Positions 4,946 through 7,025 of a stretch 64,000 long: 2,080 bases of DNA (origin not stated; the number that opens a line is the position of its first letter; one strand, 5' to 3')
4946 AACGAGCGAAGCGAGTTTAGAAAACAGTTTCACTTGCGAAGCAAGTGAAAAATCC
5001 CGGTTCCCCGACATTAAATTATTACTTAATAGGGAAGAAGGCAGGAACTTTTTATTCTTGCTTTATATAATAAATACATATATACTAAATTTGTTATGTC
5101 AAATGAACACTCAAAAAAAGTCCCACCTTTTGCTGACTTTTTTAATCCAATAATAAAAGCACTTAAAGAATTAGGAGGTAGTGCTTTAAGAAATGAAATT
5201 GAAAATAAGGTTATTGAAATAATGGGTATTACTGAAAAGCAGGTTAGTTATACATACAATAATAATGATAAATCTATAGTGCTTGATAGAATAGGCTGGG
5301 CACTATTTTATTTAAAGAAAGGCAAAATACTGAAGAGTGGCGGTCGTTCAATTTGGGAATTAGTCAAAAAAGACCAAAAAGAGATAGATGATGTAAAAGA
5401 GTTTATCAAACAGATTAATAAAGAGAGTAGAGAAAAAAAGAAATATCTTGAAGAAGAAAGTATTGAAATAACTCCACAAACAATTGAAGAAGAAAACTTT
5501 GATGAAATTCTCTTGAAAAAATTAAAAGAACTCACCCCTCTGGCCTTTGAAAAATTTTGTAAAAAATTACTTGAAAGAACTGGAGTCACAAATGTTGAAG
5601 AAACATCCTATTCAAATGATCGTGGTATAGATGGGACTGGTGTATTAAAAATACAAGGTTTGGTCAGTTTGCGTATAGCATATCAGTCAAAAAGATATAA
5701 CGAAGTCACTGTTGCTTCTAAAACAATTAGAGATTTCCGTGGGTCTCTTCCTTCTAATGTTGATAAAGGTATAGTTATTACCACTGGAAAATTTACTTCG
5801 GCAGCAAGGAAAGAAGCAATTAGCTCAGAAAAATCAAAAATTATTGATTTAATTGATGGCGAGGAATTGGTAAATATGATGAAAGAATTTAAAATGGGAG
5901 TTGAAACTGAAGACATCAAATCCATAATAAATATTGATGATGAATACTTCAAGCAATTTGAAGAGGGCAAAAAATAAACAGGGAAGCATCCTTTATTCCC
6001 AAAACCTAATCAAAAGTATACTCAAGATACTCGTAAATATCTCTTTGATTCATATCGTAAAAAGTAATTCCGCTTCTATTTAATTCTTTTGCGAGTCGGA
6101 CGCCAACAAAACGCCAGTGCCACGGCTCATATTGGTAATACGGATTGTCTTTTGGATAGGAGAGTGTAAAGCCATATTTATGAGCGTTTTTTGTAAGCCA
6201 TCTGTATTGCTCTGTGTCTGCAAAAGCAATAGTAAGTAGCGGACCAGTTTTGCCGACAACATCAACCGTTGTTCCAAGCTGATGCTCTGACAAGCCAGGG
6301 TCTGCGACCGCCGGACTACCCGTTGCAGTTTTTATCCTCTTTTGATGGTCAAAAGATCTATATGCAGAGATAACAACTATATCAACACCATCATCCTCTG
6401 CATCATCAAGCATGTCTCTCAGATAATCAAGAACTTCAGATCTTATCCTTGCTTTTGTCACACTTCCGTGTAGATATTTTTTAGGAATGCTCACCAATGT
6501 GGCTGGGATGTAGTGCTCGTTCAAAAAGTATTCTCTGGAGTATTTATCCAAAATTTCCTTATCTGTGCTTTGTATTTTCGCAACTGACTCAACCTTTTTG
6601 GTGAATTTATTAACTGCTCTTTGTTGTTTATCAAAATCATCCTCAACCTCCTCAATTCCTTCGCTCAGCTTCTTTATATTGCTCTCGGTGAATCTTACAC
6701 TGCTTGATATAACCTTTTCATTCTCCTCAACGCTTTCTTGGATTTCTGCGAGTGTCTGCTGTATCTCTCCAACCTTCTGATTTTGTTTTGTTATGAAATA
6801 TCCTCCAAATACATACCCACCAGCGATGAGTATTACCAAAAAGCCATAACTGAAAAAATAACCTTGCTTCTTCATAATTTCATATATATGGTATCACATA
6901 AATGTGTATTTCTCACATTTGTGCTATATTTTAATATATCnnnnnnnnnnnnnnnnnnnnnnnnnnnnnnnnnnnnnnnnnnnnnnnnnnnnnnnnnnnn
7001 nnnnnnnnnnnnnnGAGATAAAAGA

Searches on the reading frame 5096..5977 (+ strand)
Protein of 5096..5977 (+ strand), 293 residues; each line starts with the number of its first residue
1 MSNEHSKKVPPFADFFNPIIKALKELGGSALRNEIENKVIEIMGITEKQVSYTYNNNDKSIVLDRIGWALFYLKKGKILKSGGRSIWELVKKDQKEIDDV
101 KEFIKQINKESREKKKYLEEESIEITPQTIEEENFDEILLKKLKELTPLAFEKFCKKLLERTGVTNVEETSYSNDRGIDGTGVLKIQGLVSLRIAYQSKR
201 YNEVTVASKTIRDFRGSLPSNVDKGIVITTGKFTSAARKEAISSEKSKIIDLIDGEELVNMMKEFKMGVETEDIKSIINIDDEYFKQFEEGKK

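Call 10: search_protein_families(library=pfam, proteins=[window:5096-5977:+], max_evalue=0.01)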
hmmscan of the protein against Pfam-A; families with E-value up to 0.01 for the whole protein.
window:5096-5977:+ (293 aa): 4 families
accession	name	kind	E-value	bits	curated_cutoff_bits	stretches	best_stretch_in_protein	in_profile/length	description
PF04471.18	Mrr_cat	-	4.2e-26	91.8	21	1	143-262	1-115/115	Restriction endonuclease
PF14338.12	Mrr_N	-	8.1e-14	52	29.5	1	12-91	1-79/87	Mrr N-terminal domain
PF22722.2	NA-iREase1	-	2e-10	41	27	1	151-259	1-105/106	NACHT-associated inactive Restriction Endonuclease 1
PF04816.18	TrmK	-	0.005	16.8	27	0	82-139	76-135/205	tRNA (adenine(22)-N(1))-methyltransferase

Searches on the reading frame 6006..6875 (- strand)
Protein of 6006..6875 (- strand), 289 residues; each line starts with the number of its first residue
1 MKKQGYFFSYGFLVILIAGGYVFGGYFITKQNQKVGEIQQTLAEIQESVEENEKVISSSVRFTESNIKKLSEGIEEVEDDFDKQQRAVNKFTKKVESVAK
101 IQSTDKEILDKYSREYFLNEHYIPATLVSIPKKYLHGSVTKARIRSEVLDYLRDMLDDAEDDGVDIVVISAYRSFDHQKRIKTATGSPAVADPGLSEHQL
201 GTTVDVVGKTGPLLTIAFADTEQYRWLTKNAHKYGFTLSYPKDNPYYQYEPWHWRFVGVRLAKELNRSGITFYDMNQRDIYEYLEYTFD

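Call 10: search_protein_families(library=pfam, proteins=[window:6006-6875:-], max_evalue=0.01)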
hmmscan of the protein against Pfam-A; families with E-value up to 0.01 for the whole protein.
window:6006-6875:- (289 aa): 4 families
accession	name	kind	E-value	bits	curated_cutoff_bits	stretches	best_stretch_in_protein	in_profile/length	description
PF02557.22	VanY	-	3.8e-32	111.3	25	1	143-258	3-131/132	D-alanyl-D-alanine carboxypeptidase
PF05130.17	FlgN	-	0.0068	17.3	30.5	0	32-74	91-133/147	FlgN protein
PF02050.21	FliJ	-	0.0077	16.9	28.4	0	30-97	9-77/123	Flagellar FliJ protein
PF21808.2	Dynamin-like_hel_bact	-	0.0088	15.7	28.3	0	31-119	31-116/373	Bacterial dynamin-like protein, helical domain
